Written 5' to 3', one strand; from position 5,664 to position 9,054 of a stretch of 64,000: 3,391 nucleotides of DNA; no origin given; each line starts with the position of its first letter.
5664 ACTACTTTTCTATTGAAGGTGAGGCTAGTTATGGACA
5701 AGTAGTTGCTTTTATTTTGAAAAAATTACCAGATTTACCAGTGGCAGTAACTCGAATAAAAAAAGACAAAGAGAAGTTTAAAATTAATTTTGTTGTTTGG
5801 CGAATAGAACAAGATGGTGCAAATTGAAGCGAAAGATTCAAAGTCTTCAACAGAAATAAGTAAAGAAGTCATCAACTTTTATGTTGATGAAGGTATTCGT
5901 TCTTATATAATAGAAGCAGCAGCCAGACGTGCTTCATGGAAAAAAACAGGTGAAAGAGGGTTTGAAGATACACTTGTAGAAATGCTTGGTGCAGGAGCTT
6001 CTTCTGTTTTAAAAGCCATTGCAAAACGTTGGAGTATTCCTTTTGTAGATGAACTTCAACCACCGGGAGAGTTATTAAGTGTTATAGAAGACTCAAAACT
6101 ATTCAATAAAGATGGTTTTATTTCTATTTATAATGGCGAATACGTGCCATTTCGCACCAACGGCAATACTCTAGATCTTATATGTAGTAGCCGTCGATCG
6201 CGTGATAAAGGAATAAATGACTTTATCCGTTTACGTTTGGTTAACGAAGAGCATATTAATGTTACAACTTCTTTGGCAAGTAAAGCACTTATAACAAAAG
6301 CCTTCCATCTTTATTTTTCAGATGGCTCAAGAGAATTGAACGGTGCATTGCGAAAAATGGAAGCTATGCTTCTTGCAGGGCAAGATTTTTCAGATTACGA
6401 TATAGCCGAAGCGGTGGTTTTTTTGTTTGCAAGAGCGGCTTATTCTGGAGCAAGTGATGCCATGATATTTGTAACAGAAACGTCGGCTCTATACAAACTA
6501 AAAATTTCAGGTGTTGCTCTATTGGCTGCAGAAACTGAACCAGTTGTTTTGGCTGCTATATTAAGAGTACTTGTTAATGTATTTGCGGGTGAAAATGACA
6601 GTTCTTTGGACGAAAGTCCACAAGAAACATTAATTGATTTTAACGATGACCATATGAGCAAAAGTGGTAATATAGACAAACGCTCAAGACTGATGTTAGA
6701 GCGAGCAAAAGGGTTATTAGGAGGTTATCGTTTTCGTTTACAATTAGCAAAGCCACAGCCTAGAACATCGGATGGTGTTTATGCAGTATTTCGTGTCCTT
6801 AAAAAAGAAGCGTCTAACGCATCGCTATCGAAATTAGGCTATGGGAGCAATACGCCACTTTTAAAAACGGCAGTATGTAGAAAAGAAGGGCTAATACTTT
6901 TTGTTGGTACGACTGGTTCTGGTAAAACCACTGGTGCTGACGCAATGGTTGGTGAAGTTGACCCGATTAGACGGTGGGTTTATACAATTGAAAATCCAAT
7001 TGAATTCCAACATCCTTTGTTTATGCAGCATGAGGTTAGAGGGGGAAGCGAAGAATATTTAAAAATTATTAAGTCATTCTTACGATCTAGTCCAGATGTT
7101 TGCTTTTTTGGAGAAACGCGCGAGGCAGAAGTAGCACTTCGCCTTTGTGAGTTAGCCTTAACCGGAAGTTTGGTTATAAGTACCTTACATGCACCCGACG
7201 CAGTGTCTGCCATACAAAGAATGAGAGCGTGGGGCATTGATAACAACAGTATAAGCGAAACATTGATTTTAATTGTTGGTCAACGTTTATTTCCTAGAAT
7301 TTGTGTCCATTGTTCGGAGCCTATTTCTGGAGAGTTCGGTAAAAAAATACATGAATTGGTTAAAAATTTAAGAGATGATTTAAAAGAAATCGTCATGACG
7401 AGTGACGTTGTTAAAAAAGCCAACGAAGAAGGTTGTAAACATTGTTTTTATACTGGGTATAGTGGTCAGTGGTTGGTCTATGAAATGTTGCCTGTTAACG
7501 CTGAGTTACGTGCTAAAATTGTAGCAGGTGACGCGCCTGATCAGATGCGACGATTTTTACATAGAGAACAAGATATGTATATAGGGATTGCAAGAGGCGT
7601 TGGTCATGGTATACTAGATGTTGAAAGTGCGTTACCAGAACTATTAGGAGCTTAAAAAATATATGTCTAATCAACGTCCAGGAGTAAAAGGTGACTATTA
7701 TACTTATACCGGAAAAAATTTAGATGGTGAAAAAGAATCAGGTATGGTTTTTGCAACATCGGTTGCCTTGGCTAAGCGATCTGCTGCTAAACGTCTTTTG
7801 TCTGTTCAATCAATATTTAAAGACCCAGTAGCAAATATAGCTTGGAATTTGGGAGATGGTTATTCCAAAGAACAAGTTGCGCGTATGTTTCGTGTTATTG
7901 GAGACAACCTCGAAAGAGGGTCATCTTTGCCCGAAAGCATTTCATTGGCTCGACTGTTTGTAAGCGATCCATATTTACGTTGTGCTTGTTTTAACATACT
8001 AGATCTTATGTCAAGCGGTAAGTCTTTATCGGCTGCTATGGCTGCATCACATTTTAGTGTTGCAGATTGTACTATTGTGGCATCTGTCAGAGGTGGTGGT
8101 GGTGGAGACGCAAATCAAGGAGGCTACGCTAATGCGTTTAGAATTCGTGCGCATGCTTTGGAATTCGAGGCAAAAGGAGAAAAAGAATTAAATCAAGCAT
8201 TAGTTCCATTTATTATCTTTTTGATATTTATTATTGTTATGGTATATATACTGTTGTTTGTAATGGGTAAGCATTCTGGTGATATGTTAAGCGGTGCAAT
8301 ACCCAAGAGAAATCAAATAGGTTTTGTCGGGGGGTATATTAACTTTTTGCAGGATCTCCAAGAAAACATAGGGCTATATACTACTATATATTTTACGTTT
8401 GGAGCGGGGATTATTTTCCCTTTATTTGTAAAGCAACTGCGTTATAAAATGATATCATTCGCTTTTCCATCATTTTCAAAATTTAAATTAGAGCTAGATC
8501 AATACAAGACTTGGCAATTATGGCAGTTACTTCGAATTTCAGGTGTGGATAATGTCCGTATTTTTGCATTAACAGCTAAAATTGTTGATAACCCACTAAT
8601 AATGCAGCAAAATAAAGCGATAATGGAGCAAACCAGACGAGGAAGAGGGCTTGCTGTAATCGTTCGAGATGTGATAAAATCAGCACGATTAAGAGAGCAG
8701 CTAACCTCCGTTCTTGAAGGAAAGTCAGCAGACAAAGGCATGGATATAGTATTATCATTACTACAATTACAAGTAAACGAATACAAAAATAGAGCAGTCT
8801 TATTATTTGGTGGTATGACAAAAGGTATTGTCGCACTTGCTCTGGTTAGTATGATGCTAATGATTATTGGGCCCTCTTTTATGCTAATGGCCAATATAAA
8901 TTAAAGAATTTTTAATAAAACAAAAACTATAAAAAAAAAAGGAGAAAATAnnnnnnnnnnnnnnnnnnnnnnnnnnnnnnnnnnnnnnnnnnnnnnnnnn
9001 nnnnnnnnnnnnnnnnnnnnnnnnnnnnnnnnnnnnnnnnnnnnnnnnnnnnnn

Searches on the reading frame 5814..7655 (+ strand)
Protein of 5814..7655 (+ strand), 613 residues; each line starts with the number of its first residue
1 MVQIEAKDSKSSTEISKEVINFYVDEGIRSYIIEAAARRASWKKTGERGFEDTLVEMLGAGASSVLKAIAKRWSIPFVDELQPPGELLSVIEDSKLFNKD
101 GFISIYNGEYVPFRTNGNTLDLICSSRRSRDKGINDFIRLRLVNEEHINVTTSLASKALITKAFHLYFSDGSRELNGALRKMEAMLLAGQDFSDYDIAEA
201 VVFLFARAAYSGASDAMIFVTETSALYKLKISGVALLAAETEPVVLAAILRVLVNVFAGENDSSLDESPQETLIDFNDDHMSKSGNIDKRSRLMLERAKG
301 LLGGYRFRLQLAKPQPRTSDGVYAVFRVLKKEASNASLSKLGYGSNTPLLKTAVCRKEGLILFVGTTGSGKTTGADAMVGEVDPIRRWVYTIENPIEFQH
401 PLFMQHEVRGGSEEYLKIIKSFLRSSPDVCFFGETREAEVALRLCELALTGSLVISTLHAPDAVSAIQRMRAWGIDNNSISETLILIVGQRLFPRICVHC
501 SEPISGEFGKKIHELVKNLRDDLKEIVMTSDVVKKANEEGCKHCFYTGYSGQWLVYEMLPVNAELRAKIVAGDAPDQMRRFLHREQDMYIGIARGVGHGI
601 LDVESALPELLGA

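Call 5: search_protein_families(library=pfam, proteins=[window:5814-7655:+], max_evalue=0.1)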
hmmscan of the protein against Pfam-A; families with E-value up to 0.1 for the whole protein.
window:5814-7655:+ (613 aa): 5 families
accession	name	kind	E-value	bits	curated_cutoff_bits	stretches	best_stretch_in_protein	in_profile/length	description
PF00437.27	T2SSE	-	1.4e-48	165.9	24.9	1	321-604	104-366/370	Type II/IV secretion system protein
PF13555.12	AAA_29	-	0.014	15.6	27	1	356-378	20-42/61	P-loop containing region of AAA domain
PF00205.28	TPP_enzyme_M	-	0.023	14.9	30.4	0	141-198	33-94/137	Thiamine pyrophosphate enzyme, central domain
PF00004.35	AAA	-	0.032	15.1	21.2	0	361-409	1-40/131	ATPase family associated with various cellular activities (AAA)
PF00005.33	ABC_tran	-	0.045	14.8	25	0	358-386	11-39/137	ABC transporter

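Call 6: search_protein_families(library=ncbifam, proteins=[window:5814-7655:+], max_evalue=0.1)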
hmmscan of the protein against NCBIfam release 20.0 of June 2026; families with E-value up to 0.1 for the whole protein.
window:5814-7655:+ (613 aa): 21 families
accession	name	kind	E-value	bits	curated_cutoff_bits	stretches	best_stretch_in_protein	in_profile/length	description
TIGR02533.1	type_II_gspE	equivalog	3.1e-45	154.8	630.25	1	318-584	202-458/486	type II secretion system ATPase GspE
TIGR02538.1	type_IV_pilB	equivalog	7.3e-43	147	675.65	1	321-582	278-532/564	type IV-A pilus assembly ATPase PilB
NF053534.1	T4PilAsmATPsTfpB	equivalog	8.2e-42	143.3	850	1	321-585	298-555/584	type IV pilus assembly ATPase TfpB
NF007755.0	PRK10436.1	equivalog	4.7e-40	137.6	617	1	319-587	179-434/465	type II secretion system protein GspE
NF041000.1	ATPase_ComGA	equivalog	1e-35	123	300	1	325-494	97-266/267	competence type IV pilus ATPase ComGA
TIGR01420.1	pilT_fam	subfamily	1.6e-29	103.2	319.1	1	271-495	44-270/343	PilT/PilU family type 4a pilus ATPase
TIGR02524.1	dot_icm_DotB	equivalog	1.2e-11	44.4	463.3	1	305-495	86-287/358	Dot/Icm type IV secretion system ATPase DotB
NF058587.1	archaellum_moto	equivalog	2.2e-11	43.2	550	1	360-474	277-397/527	archaellum flagellar ATPase motor FlaI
TIGR02525.1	plasmid_TraJ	equivalog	1e-10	41.2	368.3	1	305-470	100-269/372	plasmid transfer ATPase TraJ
TIGR02788.1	VirB11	equivalog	1.8e-10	40.3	249.95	1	344-474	131-266/308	P-type DNA transfer ATPase VirB11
TIGR03819.1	heli_sec_ATPase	hypoth_equivalog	8.5e-10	38.3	373.15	1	318-474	136-301/340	TadA family conjugal transfer-associated ATPase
TIGR02782.1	TrbB_P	equivalog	1.4e-08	34.4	304.55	1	350-472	129-254/303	P-type conjugative transfer ATPase TrbB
NF010469.0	PRK13894.1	subfamily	1.5e-07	31.1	508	1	352-491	144-285/320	conjugal transfer ATPase TrbB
NF010335.0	PRK13764.1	equivalog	1.7e-06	26.9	340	1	348-470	254-374/613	ATPase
NF053733.1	HJMigATPsPINA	equivalog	2.5e-06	26.4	800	1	343-472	230-357/502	holliday junction branch migration ATPase PINA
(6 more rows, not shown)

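Call 29: find_homologous_proteins(query=window:5814-7655:+, max_evalue=1e-30)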
Query window:5814-7655:+ (613 aa): 4 proteins with E <= 1e-30 among 8000 candidates.
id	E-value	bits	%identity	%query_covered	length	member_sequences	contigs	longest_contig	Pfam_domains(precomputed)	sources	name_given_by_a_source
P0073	0.0e+0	1367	100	100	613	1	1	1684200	PF00437.27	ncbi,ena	-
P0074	5.3e-146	506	43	97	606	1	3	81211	PF00437.27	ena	-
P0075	3.4e-86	308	34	91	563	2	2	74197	PF00437.27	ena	-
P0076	8.6e-61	224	32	47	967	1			PF13173.13,PF02492.26,PF16796.12,PF00437.27,PF13604.13,PF12775.14,PF13401.13,PF25199.2,PF20720.4,PF13191.13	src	-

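Call 31: find_encoding_contigs(protein=P0074, flank=10000, max_places=3)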
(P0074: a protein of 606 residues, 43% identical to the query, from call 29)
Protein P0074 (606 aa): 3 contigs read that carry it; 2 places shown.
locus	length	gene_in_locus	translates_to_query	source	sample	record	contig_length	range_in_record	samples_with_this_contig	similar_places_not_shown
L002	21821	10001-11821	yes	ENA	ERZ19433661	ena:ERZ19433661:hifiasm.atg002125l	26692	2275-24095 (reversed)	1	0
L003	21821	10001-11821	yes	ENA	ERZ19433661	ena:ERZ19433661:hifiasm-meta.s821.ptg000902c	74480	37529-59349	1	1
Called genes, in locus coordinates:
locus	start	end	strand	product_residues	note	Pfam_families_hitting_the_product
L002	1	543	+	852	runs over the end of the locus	PF27097:VirB4_TrbE_N, PF03135:CagE_TrbE_VirB (faint), PF19044:P-loop_TraG (faint), PF12846:AAA_10 (faint)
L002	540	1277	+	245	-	-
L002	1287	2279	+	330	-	-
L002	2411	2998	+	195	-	PF04335:VirB8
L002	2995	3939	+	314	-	PF03524:CagX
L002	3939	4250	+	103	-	-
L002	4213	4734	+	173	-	PF03743:TrbI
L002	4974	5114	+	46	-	-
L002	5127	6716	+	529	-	PF10671:TcpQ (weak)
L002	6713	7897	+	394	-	-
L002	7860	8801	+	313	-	-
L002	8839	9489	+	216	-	-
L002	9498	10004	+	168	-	-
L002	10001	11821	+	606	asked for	PF00437:T2SSE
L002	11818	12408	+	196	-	PF28597:T2SSF_N (weak)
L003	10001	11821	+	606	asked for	PF00437:T2SSE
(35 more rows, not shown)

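Call 32: find_encoding_contigs(protein=P0075, flank=10000, max_places=3)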
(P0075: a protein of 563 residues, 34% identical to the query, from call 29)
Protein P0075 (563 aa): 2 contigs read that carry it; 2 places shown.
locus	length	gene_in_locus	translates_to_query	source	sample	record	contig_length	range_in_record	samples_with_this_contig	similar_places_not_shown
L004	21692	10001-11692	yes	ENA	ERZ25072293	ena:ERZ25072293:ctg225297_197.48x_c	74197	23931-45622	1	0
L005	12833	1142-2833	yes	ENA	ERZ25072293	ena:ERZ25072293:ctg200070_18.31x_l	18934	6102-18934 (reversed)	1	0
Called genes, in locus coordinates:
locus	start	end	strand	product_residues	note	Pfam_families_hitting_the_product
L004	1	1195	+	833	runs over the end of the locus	PF27097:VirB4_TrbE_N, PF03135:CagE_TrbE_VirB (faint), PF19044:P-loop_TraG (faint)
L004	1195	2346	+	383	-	-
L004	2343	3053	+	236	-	PF04335:VirB8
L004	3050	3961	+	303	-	PF03524:CagX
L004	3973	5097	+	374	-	PF03743:TrbI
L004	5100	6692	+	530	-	PF10671:TcpQ (weak)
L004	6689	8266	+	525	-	PF00263:Secretin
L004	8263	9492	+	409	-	-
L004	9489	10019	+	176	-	-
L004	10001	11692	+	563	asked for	PF00437:T2SSE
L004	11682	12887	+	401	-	PF00482:T2SSF (weak)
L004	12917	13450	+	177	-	-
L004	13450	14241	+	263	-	-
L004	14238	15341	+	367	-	PF00437:T2SSE, PF13191:AAA_16 (weak)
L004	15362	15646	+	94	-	-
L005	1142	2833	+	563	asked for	PF00437:T2SSE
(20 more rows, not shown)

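Call 48: search_dna_similar(query=window:5814-7655:+, collection=plasmids, mode=protein, max_rows=25)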
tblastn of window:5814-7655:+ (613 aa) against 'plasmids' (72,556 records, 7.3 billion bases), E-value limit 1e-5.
Records with a match: 4222; places in all: 4701; records where one place covers at least 80% of the query: 6.
Best place of each record, by identity: <60% 4222.
By first word of the organism name: Escherichia 2204; Salmonella 519; Pseudomonas 232; Shigella 142; Vibrio 141; Ralstonia 121; Serratia 98; Burkholderia 80; Klebsiella 78; Neisseria 52; and 152 more.
By predicted mobility (MOB-suite, as given by PLSDB): conjugative 2731; non-mobilizable 960; mobilizable 531.
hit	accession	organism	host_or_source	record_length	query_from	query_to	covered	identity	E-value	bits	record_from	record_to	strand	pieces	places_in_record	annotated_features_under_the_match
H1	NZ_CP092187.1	Deinococcus sp. KNUC1210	Setaria viridis,cell ...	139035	39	611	93%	25.6%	2e-29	132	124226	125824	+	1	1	ATPase, T2SS/T4P/T4SS family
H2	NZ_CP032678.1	Pseudomonas sp. Leaf58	Arabidopsis,whole organism,phyllosphere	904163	11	559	90%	26.2%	1e-22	111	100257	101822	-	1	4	ATPase, T2SS/T4P/T4SS family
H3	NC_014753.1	Oceanithermus profundus DSM 14977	deep sea hot vent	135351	67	573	83%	27.7%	1e-36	154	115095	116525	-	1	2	GspE/PulE family protein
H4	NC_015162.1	Deinococcus proteolyticus MRP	feces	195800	63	596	87%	25.7%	1e-33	145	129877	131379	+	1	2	GspE/PulE family protein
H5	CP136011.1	Pseudomonas sp. FeN3W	cell culture,marine sediment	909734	49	559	83%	26.8%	8e-26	121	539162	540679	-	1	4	ATPase, T2SS/T4P/T4SS family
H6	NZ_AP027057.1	Limnohabitans sp. TEGF004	water,lake surface water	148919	154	604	74%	29.4%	1e-44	178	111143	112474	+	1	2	ATPase, T2SS/T4P/T4SS family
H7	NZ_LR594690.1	Variovorax sp. WDL1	linuron-contaminated soil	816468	154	580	70%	31.0%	1e-47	187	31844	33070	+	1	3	ATPase, T2SS/T4P/T4SS family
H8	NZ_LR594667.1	Variovorax sp. SRS16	linuron-contaminated soil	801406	154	580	70%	31.0%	2e-47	186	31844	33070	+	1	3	ATPase, T2SS/T4P/T4SS family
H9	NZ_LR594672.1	Variovorax sp. PBL-E5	linuron-contaminated soil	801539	154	580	70%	31.0%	2e-47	186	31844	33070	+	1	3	ATPase, T2SS/T4P/T4SS family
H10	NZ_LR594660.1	Variovorax sp. PBL-H6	linuron-contaminated soil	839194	154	580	70%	31.0%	2e-47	186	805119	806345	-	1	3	ATPase, T2SS/T4P/T4SS family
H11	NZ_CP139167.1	Robbsia andropogonis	Areca catechu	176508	149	575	70%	30.7%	3e-48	189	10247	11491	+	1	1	ATPase, T2SS/T4P/T4SS family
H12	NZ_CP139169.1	Robbsia andropogonis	Areca catechu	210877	149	575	70%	30.7%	3e-48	189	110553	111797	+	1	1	ATPase, T2SS/T4P/T4SS family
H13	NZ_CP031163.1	Deinococcus wulumuqiensis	cell culture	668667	47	566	85%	24.9%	1e-25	120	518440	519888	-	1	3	GspE/PulE family protein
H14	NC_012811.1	Methylorubrum extorquens AM1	-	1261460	105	572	76%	26.6%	2e-26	122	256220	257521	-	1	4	none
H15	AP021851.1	Deinococcus grandis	-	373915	100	573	77%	25.4%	5e-29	130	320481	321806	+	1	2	hypothetical protein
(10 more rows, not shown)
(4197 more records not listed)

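Call 50: get_annotated_region(hit=H11, flank=9000)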
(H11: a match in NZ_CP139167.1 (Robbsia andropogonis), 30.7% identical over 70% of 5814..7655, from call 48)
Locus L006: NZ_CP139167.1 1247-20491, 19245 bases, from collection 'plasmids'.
description: Robbsia andropogonis strain BLB1 plasmid p3, complete sequence
organism: Robbsia andropogonis (NCBI taxid 28092)
taxonomy: Bacteria; Pseudomonadota; Betaproteobacteria; Burkholderiales; Burkholderiaceae; Robbsia; Robbsia andropogonis
host: -; source: Areca catechu; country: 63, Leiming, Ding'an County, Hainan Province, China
typing (MOB-suite, as given by PLSDB): non-mobilizable
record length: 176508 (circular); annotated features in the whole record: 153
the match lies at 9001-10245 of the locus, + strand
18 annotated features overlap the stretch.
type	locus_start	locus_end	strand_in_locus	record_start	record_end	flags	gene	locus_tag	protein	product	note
CDS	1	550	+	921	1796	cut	-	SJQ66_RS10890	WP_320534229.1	TrbG/VirB9 family P-type conjugative transfer protein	-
CDS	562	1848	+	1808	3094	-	-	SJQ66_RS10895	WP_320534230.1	TrbI/VirB10 family protein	-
CDS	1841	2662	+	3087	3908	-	-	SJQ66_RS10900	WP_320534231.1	transglycosylase SLT domain-containing protein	-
CDS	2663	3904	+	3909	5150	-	-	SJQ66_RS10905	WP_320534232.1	hypothetical protein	-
CDS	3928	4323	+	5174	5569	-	-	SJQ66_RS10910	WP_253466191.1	lytic transglycosylase domain-containing protein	-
CDS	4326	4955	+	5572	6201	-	-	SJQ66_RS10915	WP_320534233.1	hypothetical protein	-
CDS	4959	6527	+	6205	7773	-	-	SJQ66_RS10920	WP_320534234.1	hypothetical protein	-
CDS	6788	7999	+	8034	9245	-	-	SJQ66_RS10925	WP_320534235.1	hypothetical protein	-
CDS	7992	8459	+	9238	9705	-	-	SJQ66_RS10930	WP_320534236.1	hypothetical protein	-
CDS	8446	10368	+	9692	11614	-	-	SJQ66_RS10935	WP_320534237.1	ATPase, T2SS/T4P/T4SS family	-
CDS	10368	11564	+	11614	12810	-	-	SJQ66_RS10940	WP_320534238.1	type II secretion system F family protein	-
CDS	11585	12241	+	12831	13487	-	-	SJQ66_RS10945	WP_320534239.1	type II secretion system protein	-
CDS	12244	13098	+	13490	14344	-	-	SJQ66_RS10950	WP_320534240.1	hypothetical protein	-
CDS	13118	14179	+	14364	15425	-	-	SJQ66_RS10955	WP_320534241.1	ATPase, T2SS/T4P/T4SS family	-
CDS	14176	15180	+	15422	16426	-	-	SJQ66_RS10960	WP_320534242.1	prepilin-type N-terminal cleavage/methylation domain-containing protein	-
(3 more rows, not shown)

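Call 53: get_annotated_region(hit=H7, flank=9000)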
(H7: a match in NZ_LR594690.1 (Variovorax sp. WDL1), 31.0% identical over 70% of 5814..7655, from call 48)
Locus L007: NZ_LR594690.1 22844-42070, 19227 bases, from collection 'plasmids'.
description: Variovorax sp. WDL1 plasmid 2
organism: Variovorax sp. WDL1 (NCBI taxid 207745)
taxonomy: Bacteria; Pseudomonadota; Betaproteobacteria; Burkholderiales; Comamonadaceae; Variovorax; Variovorax sp. WDL1
host: -; source: linuron-contaminated soil; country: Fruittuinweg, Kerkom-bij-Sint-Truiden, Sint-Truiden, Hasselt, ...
typing (MOB-suite, as given by PLSDB): non-mobilizable
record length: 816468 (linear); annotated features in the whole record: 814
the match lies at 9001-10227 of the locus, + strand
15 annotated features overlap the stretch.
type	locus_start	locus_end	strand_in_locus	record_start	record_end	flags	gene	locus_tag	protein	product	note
CDS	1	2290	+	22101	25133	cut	-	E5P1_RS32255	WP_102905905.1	conjugal transfer protein TraG N-terminal domain-containing protein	-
CDS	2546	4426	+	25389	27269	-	-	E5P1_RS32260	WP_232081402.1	hypothetical protein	-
CDS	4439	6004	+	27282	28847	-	-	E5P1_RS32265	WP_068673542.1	hypothetical protein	-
CDS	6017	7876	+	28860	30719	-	-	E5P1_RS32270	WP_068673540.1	hypothetical protein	-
CDS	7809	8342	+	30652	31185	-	-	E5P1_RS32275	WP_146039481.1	hypothetical protein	-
CDS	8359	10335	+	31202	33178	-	-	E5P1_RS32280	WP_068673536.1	ATPase, T2SS/T4P/T4SS family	-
CDS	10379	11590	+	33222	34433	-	-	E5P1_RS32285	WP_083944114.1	type II secretion system F family protein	-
CDS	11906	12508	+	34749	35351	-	-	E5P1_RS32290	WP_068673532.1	type II secretion system protein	-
CDS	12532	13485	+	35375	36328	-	-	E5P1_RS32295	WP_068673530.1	hypothetical protein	-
CDS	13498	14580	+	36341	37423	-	-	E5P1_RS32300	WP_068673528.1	PilT/PilU family type 4a pilus ATPase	GO:0043107 - type IV pilus-dependent motility [Evidence IEA]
CDS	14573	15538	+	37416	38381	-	-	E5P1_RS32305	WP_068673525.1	type II secretion system protein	-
CDS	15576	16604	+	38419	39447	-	-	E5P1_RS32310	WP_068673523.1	hypothetical protein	-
CDS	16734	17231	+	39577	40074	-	-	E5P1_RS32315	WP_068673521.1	dihydrofolate reductase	-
CDS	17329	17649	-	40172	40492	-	-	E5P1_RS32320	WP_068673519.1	hypothetical protein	-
CDS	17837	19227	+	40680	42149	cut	-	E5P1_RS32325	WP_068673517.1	hypothetical protein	-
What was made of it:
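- On Conjugation-linked pilus family (Robbsia p3 / Variovorax plasmid type): Contexts in calls 31, 32, 50 and 53.
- Those clusters follow VirB4/8/9/10 or TraG genes (calls 31, 32, 50, 53). Three of the four relatives carry a PilT-like ATPase in the cluster (calls 32, 50, 53). Relatives encode a PilT-like retraction ATPase (calls 32, 50, 53).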

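Call 73: search_solved_structures(query=window:5814-7655:+, max_evalue=1e-10)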
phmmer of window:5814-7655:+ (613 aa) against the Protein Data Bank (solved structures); distinct sequences matched with E-value up to 1e-10: 22.
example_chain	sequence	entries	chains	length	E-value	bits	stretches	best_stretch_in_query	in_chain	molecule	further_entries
6f8l_G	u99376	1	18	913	5e-40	140.7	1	319-585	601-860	Type IV pilus assembly protein PilF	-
5it5_F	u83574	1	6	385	1.6e-36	129.2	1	318-585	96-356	ATP binding motif-containing protein PilF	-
5oiu_A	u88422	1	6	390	1.6e-36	129.2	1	318-585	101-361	Type IV pilus assembly protein PilF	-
6ejf_A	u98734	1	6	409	1.8e-36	129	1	318-585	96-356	Type IV pilus assembly protein PilF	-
4pht_A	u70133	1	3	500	1.2e-31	113.1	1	316-583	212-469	General secretory pathway protein E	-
1p9r_A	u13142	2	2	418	1.8e-31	112.5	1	318-577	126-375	General secretion pathway protein E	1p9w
4kss_A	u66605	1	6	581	4.7e-31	111.1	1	316-577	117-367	Type II secretion system protein E, hemolysin-coregulated protein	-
4ksr_A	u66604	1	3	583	4.8e-31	111.1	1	318-577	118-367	Type II secretion system protein E, Hemolysin-coregulated protein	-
6olj_C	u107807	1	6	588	1.9e-30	109.1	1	318-580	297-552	Type IV pilus biogenesis ATPase PilB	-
5tsg_B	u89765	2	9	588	3.3e-30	108.3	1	318-580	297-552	Type IV pilus biogenesis ATPase PilB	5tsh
3jc8_Ba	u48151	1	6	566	4e-29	104.7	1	318-579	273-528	Type IV-A pilus assembly ATPase PilB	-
5zfr_A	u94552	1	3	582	4.1e-28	101.4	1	320-580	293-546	Type IV pilus biogenesis ATPase PilB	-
8dze_A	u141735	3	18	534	1.1e-16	63.6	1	359-581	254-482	BfpD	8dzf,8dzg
5fl3_A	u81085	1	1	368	1.4e-16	63.3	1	325-495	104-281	PILI RETRACTION PROTEIN PILT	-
6ojx_A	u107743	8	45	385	3.7e-16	61.9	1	322-470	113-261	Twitching motility pilus retraction ATPase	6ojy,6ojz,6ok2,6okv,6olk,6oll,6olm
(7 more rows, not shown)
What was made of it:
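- Closest known: Classical type IVb pilins TcpA, CofA and BfpA. Different: The ATPase is nearer to PilF, GspE and PilB than to BfpD (call 73).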

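Call 83: find_related_loci(query=A4, collection=metagenome_contigs, flank=8000)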
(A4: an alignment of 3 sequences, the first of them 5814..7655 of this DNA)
Query A4 (613 aa) in metagenome_contigs; peptide patterns used: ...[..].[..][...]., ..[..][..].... (x = any residue, [..] = any of these).
600 stretches matched a pattern (row limit reached: there are more); 1 encode a relative of the query (tblastn E <= 1e-3); 1 distinct loci.
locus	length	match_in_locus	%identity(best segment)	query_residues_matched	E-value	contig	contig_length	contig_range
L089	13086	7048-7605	28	341-532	6e-7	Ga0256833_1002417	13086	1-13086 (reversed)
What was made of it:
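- Tried and rejected: The ATPase alignment gave one 28% hit (call 83).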

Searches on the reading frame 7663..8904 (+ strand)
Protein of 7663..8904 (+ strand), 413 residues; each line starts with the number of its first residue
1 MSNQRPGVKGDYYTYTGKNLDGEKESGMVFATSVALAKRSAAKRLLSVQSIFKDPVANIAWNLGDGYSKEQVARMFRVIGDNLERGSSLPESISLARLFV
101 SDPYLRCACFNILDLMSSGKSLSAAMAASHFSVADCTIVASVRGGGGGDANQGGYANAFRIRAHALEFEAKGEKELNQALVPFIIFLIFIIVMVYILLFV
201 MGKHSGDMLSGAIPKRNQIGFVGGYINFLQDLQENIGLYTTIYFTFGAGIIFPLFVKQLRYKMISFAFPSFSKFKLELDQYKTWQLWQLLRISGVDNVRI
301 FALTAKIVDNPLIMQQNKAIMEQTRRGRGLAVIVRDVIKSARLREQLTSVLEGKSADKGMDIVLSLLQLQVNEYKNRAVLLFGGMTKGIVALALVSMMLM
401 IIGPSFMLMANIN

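Call 5: search_protein_families(library=pfam, proteins=[window:7663-8904:+], max_evalue=0.1)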
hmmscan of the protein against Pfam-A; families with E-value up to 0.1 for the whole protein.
window:7663-8904:+ (413 aa): 1 family
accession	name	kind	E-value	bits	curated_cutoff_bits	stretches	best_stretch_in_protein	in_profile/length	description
PF00482.28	T2SSF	-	4.4e-07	30.3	25.2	1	77-201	3-123/125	Type II secretion system (T2SS), protein F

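Call 6: search_protein_families(library=ncbifam, proteins=[window:7663-8904:+], max_evalue=0.1)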
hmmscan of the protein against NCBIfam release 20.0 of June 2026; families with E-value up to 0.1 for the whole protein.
window:7663-8904:+ (413 aa): 3 families
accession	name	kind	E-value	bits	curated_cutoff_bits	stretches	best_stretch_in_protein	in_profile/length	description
TIGR02120.1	GspF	equivalog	4.4e-06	26.2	424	1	13-332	1-320/401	type II secretion system inner membrane protein GspF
NF045996.1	MAG0920_fam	subfamily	0.021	14.2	43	1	174-281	55-139/232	MAG0920 family protein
NF047826.1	T3SSXpsF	equivalog_domain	0.024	13.5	650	0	69-196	268-390/405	type II secretion system protein XpsF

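Call 47: find_related_loci(query=A3, collection=genome_contigs, flank=10000)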
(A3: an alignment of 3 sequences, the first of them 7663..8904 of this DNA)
Query A3 (413 aa) in genome_contigs; peptide patterns used: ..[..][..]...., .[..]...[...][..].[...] (x = any residue, [..] = any of these).
110 stretches matched a pattern, but none encodes a relative of the query by tblastn (E <= 1e-3).

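Call 82: find_related_loci(query=A3, collection=metagenome_contigs, flank=6000)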
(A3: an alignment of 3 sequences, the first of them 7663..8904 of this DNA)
Query A3 (413 aa) in metagenome_contigs; peptide patterns used: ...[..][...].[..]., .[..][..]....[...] (x = any residue, [..] = any of these).
519 stretches matched a pattern, but none encodes a relative of the query by tblastn (E <= 1e-3).
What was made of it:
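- Tried and rejected: The platform alignment found nothing in genome or metagenome contigs (calls 47, 82).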
